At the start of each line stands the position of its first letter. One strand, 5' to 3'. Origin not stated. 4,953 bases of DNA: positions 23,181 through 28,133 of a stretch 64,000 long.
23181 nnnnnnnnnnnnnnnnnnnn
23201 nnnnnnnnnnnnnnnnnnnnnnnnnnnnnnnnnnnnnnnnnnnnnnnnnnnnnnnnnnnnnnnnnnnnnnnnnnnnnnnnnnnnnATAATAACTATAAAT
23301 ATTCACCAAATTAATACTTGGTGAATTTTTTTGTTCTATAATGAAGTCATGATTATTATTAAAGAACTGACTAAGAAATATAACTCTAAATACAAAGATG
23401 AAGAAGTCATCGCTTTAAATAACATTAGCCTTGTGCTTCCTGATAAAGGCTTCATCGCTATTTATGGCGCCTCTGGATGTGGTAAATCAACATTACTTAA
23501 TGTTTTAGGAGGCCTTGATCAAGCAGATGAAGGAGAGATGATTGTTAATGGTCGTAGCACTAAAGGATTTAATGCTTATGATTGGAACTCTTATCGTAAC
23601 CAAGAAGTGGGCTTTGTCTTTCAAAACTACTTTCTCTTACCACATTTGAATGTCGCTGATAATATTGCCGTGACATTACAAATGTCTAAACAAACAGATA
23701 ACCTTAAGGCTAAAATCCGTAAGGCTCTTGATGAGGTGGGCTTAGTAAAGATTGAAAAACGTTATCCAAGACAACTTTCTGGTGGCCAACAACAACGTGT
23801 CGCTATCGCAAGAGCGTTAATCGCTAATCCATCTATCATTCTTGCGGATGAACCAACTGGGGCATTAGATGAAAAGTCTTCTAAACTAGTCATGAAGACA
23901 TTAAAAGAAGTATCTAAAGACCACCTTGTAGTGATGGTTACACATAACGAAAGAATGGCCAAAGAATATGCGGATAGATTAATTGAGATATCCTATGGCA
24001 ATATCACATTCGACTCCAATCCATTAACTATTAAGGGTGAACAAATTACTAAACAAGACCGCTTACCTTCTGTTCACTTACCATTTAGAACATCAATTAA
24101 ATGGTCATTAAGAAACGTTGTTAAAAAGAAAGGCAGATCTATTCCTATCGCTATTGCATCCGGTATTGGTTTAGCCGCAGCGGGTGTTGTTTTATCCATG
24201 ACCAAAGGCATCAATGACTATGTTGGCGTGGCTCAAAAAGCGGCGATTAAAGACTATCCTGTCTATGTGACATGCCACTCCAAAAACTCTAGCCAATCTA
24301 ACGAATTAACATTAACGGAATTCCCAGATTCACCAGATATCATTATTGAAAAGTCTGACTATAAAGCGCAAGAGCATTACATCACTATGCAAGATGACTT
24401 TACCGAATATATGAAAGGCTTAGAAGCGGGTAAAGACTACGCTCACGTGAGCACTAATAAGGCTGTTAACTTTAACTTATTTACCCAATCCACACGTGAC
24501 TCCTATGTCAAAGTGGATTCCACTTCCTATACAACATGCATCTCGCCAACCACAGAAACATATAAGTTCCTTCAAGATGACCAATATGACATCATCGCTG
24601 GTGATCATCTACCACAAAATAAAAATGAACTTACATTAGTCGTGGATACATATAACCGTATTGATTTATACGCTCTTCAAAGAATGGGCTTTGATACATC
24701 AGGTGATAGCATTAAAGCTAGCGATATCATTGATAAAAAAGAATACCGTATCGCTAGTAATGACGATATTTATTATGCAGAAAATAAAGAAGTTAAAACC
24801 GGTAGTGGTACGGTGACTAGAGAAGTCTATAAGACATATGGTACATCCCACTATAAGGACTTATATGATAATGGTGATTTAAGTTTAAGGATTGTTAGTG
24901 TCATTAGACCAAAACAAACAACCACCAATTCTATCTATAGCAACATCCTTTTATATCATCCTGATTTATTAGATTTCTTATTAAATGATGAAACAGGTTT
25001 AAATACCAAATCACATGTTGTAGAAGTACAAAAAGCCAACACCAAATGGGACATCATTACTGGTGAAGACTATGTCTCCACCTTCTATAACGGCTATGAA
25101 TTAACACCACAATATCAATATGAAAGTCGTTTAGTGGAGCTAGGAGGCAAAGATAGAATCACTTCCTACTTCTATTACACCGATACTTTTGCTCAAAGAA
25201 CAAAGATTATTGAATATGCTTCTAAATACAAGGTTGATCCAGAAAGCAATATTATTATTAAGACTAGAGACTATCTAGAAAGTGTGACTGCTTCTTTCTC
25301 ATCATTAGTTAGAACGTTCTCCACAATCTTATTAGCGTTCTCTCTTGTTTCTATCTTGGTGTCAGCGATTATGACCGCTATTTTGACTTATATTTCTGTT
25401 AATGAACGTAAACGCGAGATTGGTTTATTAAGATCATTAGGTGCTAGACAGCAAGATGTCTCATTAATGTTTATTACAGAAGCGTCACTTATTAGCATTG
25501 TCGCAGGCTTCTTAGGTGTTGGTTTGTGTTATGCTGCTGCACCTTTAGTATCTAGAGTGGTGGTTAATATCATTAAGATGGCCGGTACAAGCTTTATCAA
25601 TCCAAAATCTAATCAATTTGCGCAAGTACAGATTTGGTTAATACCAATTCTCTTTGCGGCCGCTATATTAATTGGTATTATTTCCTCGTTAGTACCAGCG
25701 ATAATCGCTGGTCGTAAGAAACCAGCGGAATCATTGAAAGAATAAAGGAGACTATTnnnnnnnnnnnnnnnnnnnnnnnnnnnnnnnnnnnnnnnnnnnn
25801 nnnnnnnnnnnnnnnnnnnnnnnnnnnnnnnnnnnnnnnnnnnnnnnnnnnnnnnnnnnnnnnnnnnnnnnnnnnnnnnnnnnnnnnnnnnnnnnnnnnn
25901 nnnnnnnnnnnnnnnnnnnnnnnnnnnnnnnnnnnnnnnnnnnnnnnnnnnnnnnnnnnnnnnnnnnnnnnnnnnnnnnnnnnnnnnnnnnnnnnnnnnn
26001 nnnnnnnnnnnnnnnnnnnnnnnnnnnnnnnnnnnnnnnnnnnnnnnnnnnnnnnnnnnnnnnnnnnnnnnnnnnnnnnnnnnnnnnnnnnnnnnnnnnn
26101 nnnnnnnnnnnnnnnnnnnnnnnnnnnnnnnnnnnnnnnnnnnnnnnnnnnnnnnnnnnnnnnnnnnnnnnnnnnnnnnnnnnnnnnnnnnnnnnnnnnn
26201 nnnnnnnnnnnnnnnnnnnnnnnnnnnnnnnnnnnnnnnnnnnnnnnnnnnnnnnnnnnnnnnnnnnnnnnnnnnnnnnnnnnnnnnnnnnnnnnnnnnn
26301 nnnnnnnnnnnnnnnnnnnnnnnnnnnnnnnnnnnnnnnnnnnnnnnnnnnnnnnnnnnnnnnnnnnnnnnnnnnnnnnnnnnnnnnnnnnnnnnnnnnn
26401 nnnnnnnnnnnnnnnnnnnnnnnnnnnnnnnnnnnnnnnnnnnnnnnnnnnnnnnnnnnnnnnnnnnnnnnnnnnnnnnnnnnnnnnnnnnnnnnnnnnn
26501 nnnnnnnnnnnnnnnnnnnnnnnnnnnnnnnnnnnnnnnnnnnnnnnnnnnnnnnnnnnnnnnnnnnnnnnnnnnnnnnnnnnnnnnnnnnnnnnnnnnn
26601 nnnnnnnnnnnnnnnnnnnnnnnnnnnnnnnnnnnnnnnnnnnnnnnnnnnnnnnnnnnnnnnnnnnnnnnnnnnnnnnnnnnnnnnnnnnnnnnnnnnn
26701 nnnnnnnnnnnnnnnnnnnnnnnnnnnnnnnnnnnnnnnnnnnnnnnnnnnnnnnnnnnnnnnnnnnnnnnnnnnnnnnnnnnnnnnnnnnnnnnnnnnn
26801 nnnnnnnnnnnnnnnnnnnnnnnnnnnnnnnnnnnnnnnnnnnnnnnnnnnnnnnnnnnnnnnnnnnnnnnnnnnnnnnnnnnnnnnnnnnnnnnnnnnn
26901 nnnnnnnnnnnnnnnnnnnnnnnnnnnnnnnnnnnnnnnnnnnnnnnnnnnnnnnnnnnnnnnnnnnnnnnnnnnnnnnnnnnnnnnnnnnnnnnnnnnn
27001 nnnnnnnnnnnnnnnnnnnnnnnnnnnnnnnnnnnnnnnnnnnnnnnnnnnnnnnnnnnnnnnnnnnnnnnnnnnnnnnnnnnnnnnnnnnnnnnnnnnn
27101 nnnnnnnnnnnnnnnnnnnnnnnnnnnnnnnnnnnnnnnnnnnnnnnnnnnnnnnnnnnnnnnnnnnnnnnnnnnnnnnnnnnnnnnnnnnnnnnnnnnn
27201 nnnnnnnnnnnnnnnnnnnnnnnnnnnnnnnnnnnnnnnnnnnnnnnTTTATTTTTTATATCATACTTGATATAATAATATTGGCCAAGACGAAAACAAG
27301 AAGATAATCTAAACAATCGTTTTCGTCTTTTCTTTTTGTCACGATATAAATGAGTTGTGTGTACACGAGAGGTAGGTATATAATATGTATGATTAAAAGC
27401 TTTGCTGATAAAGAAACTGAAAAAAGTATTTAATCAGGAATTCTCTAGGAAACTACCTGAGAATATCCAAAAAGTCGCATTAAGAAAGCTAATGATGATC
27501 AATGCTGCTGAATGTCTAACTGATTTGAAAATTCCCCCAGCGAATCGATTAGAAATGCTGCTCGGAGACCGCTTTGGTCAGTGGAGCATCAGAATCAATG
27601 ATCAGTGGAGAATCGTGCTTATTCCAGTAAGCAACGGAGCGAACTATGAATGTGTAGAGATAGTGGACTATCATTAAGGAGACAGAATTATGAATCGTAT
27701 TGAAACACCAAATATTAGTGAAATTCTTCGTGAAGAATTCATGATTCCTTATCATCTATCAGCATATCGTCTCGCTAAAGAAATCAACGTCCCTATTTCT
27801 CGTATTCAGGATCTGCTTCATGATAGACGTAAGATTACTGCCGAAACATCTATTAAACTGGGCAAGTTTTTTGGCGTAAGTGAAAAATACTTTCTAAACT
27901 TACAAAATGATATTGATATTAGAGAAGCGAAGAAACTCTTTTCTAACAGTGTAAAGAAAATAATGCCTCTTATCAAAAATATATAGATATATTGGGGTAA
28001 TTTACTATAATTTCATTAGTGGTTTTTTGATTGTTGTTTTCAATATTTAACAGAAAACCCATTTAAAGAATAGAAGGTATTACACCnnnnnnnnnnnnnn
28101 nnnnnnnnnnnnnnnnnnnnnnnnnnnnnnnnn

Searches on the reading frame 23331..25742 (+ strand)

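Call 94: search_protein_families(library=padloc, proteins=[window:23331-25742:+], max_evalue=0.001)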
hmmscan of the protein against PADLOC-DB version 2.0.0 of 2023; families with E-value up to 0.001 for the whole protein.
window:23331-25742:+ (804 aa): 6 families
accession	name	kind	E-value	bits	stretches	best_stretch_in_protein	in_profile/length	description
PDLC04135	mad3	-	1.1e-33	115.3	2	134-228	247-348/374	mads_3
PDLC04140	mad8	-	1.1e-07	29.7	1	27-205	15-231/314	mads_8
PDLC01991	CARF_m8--CARF_LolE_TM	-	3.3e-07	26.8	1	623-744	398-509/810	-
PDLC02980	AriA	-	3.3e-05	22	0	41-65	1-25/304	-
PDLC01990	CARF_m8--CARF_Beta-galactosidase_LolE_TM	-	0.00017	17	1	671-794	1416-1526/1791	-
PDLC03841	LeoBC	-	0.00034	17.9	0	42-87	80-123/601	-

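Call 95: search_protein_families(library=pfam, proteins=[window:23331-25742:+], max_evalue=0.001)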
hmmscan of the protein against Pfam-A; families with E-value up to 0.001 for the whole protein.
window:23331-25742:+ (804 aa): 5 families
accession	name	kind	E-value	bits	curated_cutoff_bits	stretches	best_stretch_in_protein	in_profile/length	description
PF00005.33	ABC_tran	-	7.9e-34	117.6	25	1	29-176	1-136/137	ABC transporter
PF02687.27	FtsX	-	4.7e-20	72.3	25.5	1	669-798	2-120/120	FtsX-like permease C-terminal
PF02463.25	SMC_N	-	2.6e-08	34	40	1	37-222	22-213/220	RecF/RecN/SMC N terminal domain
PF13304.12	AAA_21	-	9.6e-05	23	27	0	41-69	1-26/304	AAA domain, putative AbiEii toxin, Type IV TA system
PF13401.12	AAA_22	-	0.00096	19.9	27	0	39-134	5-59/130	AAA domain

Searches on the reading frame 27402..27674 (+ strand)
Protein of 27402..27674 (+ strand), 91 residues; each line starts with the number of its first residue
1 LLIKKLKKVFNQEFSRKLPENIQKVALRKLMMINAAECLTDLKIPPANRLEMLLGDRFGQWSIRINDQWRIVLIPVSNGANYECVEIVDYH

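Call 94: search_protein_families(library=padloc, proteins=[window:27402-27674:+], max_evalue=0.001)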
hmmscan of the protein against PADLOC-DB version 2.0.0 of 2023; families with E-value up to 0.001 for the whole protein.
window:27402-27674:+ (91 aa): 0 families

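Call 95: search_protein_families(library=pfam, proteins=[window:27402-27674:+], max_evalue=0.001)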
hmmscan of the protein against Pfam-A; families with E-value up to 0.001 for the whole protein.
window:27402-27674:+ (91 aa): 1 family
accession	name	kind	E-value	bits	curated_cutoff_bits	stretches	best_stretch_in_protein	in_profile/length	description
PF05015.19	HigB-like_toxin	-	5.4e-17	62.5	27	1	4-91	6-91/91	RelE-like toxin of type II toxin-antitoxin system HigB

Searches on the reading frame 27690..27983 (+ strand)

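Call 94: search_protein_families(library=padloc, proteins=[window:27690-27983:+], max_evalue=0.001)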
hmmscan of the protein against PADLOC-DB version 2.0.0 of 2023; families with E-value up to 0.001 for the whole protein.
window:27690-27983:+ (98 aa): 0 families

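Call 95: search_protein_families(library=pfam, proteins=[window:27690-27983:+], max_evalue=0.001)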
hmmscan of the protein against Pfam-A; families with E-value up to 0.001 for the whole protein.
window:27690-27983:+ (98 aa): 2 families
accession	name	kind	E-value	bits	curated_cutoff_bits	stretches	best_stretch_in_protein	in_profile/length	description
PF01381.28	HTH_3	-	6.4e-07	29.8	23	1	20-68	7-55/55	Helix-turn-helix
PF12844.13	HTH_19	-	0.00032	21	30.2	0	27-72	17-62/64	Helix-turn-helix domain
